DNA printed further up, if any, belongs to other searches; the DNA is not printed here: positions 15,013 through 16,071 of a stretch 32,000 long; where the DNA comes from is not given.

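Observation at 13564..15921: Uncharacterised two-gene operon: 252 aa unknown protein plus SWIM zinc-finger protein with a pure D/E/Y repeat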

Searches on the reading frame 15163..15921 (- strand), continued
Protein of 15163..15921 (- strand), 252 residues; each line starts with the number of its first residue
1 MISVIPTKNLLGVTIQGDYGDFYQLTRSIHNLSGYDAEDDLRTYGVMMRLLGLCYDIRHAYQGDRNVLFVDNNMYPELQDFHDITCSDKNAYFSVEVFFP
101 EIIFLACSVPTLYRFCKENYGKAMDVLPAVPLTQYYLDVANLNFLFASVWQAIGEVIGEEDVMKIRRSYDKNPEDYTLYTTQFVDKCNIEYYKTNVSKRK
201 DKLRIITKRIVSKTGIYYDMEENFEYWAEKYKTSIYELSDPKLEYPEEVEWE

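Call 31: search_protein_families(library=pfam, proteins=[L022:3390-7145:+, L046:6758-8422:+, L022:166-2244:+, L046:2514-5618:+, L046:5706-5999:+, L046:8476-8970:+, L006:660-2231:+], max_evalue=0.01)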
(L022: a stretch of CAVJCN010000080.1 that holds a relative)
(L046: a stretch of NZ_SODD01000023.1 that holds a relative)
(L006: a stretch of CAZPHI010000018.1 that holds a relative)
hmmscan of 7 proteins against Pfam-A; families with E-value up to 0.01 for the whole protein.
L022:3390-7145:+ (1251 aa): 6 families
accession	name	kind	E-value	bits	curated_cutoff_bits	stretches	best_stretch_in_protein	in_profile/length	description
PF08455.15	SNF2_assoc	-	1.6e-77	261.4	27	1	399-785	3-373/373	Bacterial SNF2 helicase associated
PF00176.29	SNF2-rel_dom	-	4.1e-72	243.2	24.9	1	795-1075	1-290/290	SNF2-related domain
PF00271.37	Helicase_C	-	3.2e-25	88.9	23.5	1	1086-1197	2-110/110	Helicase conserved C-terminal domain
PF04851.21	ResIII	-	1.7e-13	51.2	22.5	1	792-948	4-163/164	Type III restriction enzyme, res subunit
PF16203.11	ERCC3_RAD25_C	-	6.8e-05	22.7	27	1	1086-1203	45-155/248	ERCC3/RAD25/XPB C-terminal helicase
PF04434.22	SWIM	-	0.00012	21.9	19.6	1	67-92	9-35/38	SWIM zinc finger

L046:6758-8422:+ (554 aa): 1 family
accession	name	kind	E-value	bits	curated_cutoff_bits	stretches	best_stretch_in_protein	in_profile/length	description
PF04434.22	SWIM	-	2.1e-07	30.7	19.6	1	58-84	9-36/38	SWIM zinc finger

L022:166-2244:+ (692 aa): 6 families
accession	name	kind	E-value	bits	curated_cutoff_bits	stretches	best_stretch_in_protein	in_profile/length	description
PF13087.12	AAA_12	-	8.4e-29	101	27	1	342-509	3-193/195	AAA domain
PF10881.14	DUF2726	-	4.7e-18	65.6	24.7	1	567-687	7-123/126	Protein of unknown function (DUF2726)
PF13086.12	AAA_11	-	9e-14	52.3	27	1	178-316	118-254/257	AAA domain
PF18741.7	MTES_1575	-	0.0001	22.7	38.2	1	619-673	25-77/96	REase_MTES_1575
PF13245.12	AAA_19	-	0.00023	21.8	25.1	0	276-315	90-132/134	AAA domain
PF13604.12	AAA_30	-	0.00025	21.3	27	1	237-342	46-159/191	AAA domain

L046:2514-5618:+ (1034 aa): 7 families
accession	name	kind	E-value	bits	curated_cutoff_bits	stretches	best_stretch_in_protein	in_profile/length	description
PF00005.33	ABC_tran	-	3.4e-33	115.6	25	1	21-169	1-136/137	ABC transporter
PF02687.27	FtsX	-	2.1e-20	73.4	25.5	1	908-1027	2-120/120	FtsX-like permease C-terminal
PF02463.25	SMC_N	-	0.00011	22.1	40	1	24-209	18-207/220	RecF/RecN/SMC N terminal domain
PF13304.12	AAA_21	-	0.00054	20.5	27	0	33-61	1-32/304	AAA domain, putative AbiEii toxin, Type IV TA system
PF03193.22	RsgA_GTPase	-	0.004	17.4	30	0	23-58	99-133/174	RsgA GTPase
PF13476.12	AAA_23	-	0.0058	17.7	27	0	22-51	11-39/201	AAA domain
PF13555.12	AAA_29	-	0.0094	16.1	27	0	22-48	13-39/61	P-loop containing region of AAA domain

L046:5706-5999:+ (97 aa): 1 family
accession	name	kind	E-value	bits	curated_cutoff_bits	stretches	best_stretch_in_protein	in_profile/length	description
PF20008.5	DUF6429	-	4.8e-17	61.9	31.6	1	11-90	2-70/71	Domain of unknown function (DUF6429)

L046:8476-8970:+ (164 aa): 5 families
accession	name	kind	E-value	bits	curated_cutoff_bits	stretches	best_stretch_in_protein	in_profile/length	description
PF03703.20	bPH_2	-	3.5e-14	53.3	22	1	71-144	4-77/78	Bacterial PH domain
PF12773.13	DZR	-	0.00051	20.6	27.3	1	3-24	1-23/45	Double zinc ribbon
PF13240.11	Zn_Ribbon_1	-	0.00088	19.4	25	1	2-23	1-23/23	zinc-ribbon domain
PF13248.11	Zn_ribbon_3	-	0.00096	19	27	1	3-23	5-26/26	zinc-ribbon domain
PF14470.12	bPH_3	-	0.0043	17.9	23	1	73-110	25-64/95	Bacterial PH domain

L006:660-2231:+ (523 aa): 5 families
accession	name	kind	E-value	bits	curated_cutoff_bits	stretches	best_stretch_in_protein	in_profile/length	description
PF13749.12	HATPase_c_4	-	1.6e-13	50.9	26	1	321-403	3-84/89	Putative ATP-dependent DNA helicase recG C-terminal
PF04326.19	SLFN_AlbA_2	-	5.8e-13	49.8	25.3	1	17-142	1-114/118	Schlafen, AlbA_2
PF13730.12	HTH_36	-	0.00045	20.4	25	1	470-499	24-53/55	Helix-turn-helix domain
PF13412.12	HTH_24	-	0.00086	19.3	21.9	1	460-502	6-48/48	Winged helix-turn-helix DNA-binding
PF08279.18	HTH_11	-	0.0092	16.3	25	0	460-499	3-43/55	HTH domain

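Call 37: search_protein_families(library=pfam, alignment_id=A3, max_evalue=0.0001)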
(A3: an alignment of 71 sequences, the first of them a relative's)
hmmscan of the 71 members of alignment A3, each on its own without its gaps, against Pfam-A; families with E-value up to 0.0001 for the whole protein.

A. member 1, L006:660-2231:+ (523 aa): 2 families
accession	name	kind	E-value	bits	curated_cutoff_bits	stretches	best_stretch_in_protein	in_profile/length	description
PF13749.12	HATPase_c_4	-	1.6e-13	50.9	26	1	321-403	3-84/89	Putative ATP-dependent DNA helicase recG C-terminal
PF04326.19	SLFN_AlbA_2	-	5.8e-13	49.8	25.3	1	17-142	1-114/118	Schlafen, AlbA_2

B. families by the number of members that match (of 71 scanned): 86 families (the first 25 are shown)
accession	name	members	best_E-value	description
PF13173.12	AAA_14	5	2.3e-31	AAA domain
PF02397.22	Bac_transf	3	1.9e-59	Bacterial sugar transferase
PF13635.12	DUF4143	3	5.8e-33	Domain of unknown function (DUF4143)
PF01637.24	ATPase_2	3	4.6e-28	ATPase domain predominantly from Archaea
PF04851.21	ResIII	3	1.8e-09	Type III restriction enzyme, res subunit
PF09848.15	SLFN-g3_helicase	2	2.2e-102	Schlafen group 3, DNA/RNA helicase domain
PF13749.12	HATPase_c_4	2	2.3e-27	Putative ATP-dependent DNA helicase recG C-terminal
PF03008.20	DUF234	2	7.8e-25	Archaea bacterial proteins of unknown function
PF12706.13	Lactamase_B_2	2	6.1e-23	Beta-lactamase superfamily domain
PF04326.19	SLFN_AlbA_2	2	8.6e-17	Schlafen, AlbA_2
PF00753.33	Lactamase_B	2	1e-15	Metallo-beta-lactamase superfamily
PF00271.37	Helicase_C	2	3.3e-15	Helicase conserved C-terminal domain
PF00583.31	Acetyltransf_1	2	9.7e-12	Acetyltransferase (GNAT) family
PF13508.13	Acetyltransf_7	2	4.8e-08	Acetyltransferase (GNAT) domain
PF13401.12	AAA_22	2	1.6e-06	AAA domain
PF21845.1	DUF6904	1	2.2e-42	Domain of unknown function (DUF6904)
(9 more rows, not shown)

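Call 38: search_protein_families(library=pfam, alignment_id=A4, max_evalue=0.0001)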
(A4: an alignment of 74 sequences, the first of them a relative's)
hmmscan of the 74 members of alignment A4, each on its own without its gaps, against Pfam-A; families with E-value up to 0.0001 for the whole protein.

A. member 1, L006:3009-3452:+ (147 aa): 1 family
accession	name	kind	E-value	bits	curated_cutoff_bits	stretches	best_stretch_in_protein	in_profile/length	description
PF03682.18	UPF0158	-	1.1e-10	42.2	21.1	1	8-146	4-142/157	Uncharacterised protein family (UPF0158)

B. families by the number of members that match (of 74 scanned): 80 families (the first 25 are shown)
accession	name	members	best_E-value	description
PF02810.21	SEC-C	4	1.1e-10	SEC-C motif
PF02595.20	Gly_kinase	2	1.1e-146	Glycerate kinase family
PF07751.16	Abi_2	2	1e-42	Abi-like protein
PF00583.31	Acetyltransf_1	2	5.5e-17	Acetyltransferase (GNAT) family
PF13508.13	Acetyltransf_7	2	2.1e-11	Acetyltransferase (GNAT) domain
PF13673.13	Acetyltransf_10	2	2.2e-10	Acetyltransferase (GNAT) domain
PF12746.13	GNAT_acetyltran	2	2.5e-10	GNAT acetyltransferase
PF00183.23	HSP90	1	1.4e-115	Hsp90 protein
PF03050.20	DDE_Tnp_IS66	1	4.4e-91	Transposase IS66 family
PF01384.25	PHO4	1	5.3e-86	Phosphate transporter family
PF08455.15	SNF2_assoc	1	1.6e-77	Bacterial SNF2 helicase associated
PF03601.19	Cons_hypoth698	1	6.9e-76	Conserved hypothetical protein 698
PF00176.29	SNF2-rel_dom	1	4.1e-72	SNF2-related domain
PF07475.17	Hpr_kinase_C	1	1.1e-61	HPr Serine kinase C-terminal domain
PF00106.31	adh_short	1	6.5e-59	short chain dehydrogenase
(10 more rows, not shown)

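Call 40: predict_structure(alignment_id=A1)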
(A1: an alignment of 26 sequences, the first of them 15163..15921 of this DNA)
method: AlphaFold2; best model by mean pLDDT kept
length: 252 residues; sequences in the alignment: 26
mean_pLDDT: 90.6   pTM: 0.88
mean pLDDT of the five models: 90.6, 89.9, 89.1, 89.1, 88.5
residues with pLDDT >= 90: 161; 70-90: 85; 50-70: 6; < 50: 0
segments of 3 or more residues with pLDDT < 50: none
pLDDT, mean of each block of 10 residues (from residue 1): 95 96 95 70 88 94 85 91 90 95 96 85 76 94 97 97 92 85 95 95 96 92 94 89 85 81
secondary structure, 60 per line:
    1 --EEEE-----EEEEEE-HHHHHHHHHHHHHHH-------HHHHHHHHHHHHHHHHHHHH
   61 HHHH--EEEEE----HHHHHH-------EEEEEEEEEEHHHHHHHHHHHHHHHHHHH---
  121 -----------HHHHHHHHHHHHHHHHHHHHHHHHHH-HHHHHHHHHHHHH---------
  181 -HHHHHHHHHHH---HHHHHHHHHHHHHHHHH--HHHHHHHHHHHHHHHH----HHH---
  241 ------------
elements in order: E3-6 E12-17 H19-33 H41-64 E67-71 H76-81 E89-98 H99-117 H132-157 H159-171 H182-192 H196-212 H215-230

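Call 45: fold_search(model_id=the predicted structure, library=pdb)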
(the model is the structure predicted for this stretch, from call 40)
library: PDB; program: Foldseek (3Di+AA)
matches with E <= 10: 206; with E <= 0.001: 0
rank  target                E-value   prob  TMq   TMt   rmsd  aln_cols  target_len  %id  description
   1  3t45_A                5.5e-01  0.10  0.18  0.19  19.4       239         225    7  Crystal structure of bacteriorhodopsin mutant A215T, a phototaxis signaling mutant at 3.0 A resolution (released 2011-12-21)
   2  7m1z_C                5.5e-01  0.08  0.17  0.11  17.9       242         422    9  Targeting Enterococcus faecalis HMG-CoA reductase with a novel non-statin inhibitor (released 2022-09-21)
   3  6w18_D                6.8e-01  0.11  0.13  0.12  19.9       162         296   12  Structure of S. pombe Arp2/3 complex in inactive state (released 2020-08-12)
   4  2i1x                  6.8e-01  0.10  0.19  0.21  18.9       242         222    7  Bacteriorhodopsin/lipid complex, D96A mutant (released 2006-10-10)
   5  5xf1_A                7.9e-01  0.06  0.15  0.09  26.1       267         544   12  Structure of the Full-length glucagon class B G protein-coupled receptor (released 2017-05-24)
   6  6w17_D                8.3e-01  0.09  0.14  0.12  19.9       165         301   14  Structure of Dip1-activated Arp2/3 complex with nucleated actin filament (released 2020-08-12)
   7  9dkr_A                8.8e-01  0.06  0.16  0.13  16.5       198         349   10  Crystal structure of CcbD complexed with PCP domain of CcbZ (released 2025-10-01)
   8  1kg8                  9.7e-01  0.09  0.19  0.22  19.9       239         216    8  X-ray structure of an early-M intermediate of bacteriorhodopsin (released 2001-12-05)
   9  5azd_B                1.1e+00  0.06  0.17  0.17  20.4       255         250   10  Crystal structure of thermophilic rhodopsin. (released 2016-04-27)
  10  8ha0_R                1.1e+00  0.06  0.17  0.12  20.5       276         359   11  Molecular recognition of two endogenous hormones by the human parathyroid hormone receptor-1 (released 2022-12-21)
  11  4ov0                  1.3e+00  0.06  0.18  0.21  19.5       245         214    7  Structure of Bacteriorhdopsin Transferred from Amphipol A8-35 to a Lipidic Mesophase (released 2014-10-01)
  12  7p00_R                1.5e+00  0.06  0.16  0.14  20.9       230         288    7  Human Neurokinin 1 receptor (NK1R) substance P Gq chimera (mGsqi) complex (released 2021-12-15)
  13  5ee5_A                1.8e+00  0.07  0.18  0.22  18.3       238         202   10  Structure of human ARL1 in complex with the DCB domain of BIG1 (released 2016-07-06)
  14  1fbk                  1.8e+00  0.07  0.21  0.23  18.1       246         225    7  CRYSTAL STRUCTURE OF CYTOPLASMICALLY OPEN CONFORMATION OF BACTERIORHODOPSIN (released 2000-08-09)
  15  2ksy_MODEL_1_A        1.8e+00  0.05  0.16  0.17  22.4       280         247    9  Solution nmr structure of sensory rhodopsin II (released 2010-06-02)
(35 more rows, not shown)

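Call 49: search_protein_families(library=phrogs, proteins=[window:15163-15921:-], max_evalue=0.1)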
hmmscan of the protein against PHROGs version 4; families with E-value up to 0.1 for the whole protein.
window:15163-15921:- (252 aa): 0 families

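Call 57: find_related_loci(query=A1, collection=viral_contigs, flank=8000)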
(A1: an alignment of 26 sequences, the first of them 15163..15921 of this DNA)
Query A1 (252 aa) in viral_contigs; peptide patterns used: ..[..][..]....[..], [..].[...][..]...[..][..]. (x = any residue, [..] = any of these).
24 stretches matched a pattern, but none encodes a relative of the query by tblastn (E <= 1e-3).

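Call 59: search_dna_similar(query=window:15163-15921:-, collection=plasmids, mode=protein, max_rows=10)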
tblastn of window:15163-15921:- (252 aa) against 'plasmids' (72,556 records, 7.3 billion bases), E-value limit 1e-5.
No match.

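Call 68: search_protein_families(library=padloc, proteins=[L046:6758-8422:+], max_evalue=0.01)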
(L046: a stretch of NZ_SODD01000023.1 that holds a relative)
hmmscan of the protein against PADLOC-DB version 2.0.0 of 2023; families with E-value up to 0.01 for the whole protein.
L046:6758-8422:+ (554 aa): 2 families
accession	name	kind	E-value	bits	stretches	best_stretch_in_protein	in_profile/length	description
PDLC05053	PDC-S62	-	3.5e-10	37.1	1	17-107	24-103/566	-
PDLC02972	SWIM_XIII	-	0.0014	15.3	1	34-83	447-501/509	-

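Call 91: fold_search(model_id=the predicted structure, library=viral)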
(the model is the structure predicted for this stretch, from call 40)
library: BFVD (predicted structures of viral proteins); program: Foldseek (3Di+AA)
matches with E <= 10: 170; with E <= 0.001: 0
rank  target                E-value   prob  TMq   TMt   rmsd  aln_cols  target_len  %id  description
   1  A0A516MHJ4            3.4e-01  0.08  0.15  0.07  20.4       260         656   13  (no name in the UniProt tables at hand)
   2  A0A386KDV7            8.1e-01  0.06  0.12  0.17  17.6       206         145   10  Uncharacterized protein [Acinetobacter phage vB_AbaM_B09_Aci05]
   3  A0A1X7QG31            9.9e-01  0.07  0.16  0.15  18.9       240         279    9  (no name in the UniProt tables at hand)
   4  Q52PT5                1.1e+00  0.25  0.26  0.39   7.3       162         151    9  Uncharacterized protein [Xanthomonas phage Xp15]
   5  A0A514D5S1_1          1.3e+00  0.05  0.14  0.05  16.5       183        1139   11  Polyprotein (Fragment) [Riboviria sp.]
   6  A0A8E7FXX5            1.4e+00  0.05  0.16  0.19  20.7       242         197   11  (no name in the UniProt tables at hand)
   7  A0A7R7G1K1            1.5e+00  0.06  0.15  0.09  17.7       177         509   14  (no name in the UniProt tables at hand)
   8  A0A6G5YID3            1.7e+00  0.04  0.16  0.17  22.4       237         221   14  (no name in the UniProt tables at hand)
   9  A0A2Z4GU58            1.8e+00  0.25  0.24  0.46   6.1       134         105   10  (no name in the UniProt tables at hand)
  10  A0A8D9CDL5            1.8e+00  0.15  0.19  0.21   8.9       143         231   10  Uncharacterized protein [uncultured marine phage]
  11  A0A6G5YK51            1.8e+00  0.06  0.18  0.22  20.0       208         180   11  (no name in the UniProt tables at hand)
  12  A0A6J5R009            1.8e+00  0.04  0.15  0.07  18.1       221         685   13  Uncharacterized protein [uncultured Caudovirales phage]
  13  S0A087                1.9e+00  0.07  0.20  0.25  21.3       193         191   13  Uncharacterized protein [Cellulophaga phage phi17:2]
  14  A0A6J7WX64            1.9e+00  0.04  0.14  0.10  14.3       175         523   11  Amidoligase enzyme [uncultured Caudovirales phage]
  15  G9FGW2                2.0e+00  0.06  0.10  0.11  15.6       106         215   15  Uncharacterized protein [Rhodococcus phage RRH1]
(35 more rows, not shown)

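Call 93: find_encoding_contigs(protein=P0001, flank=4000, max_places=2)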
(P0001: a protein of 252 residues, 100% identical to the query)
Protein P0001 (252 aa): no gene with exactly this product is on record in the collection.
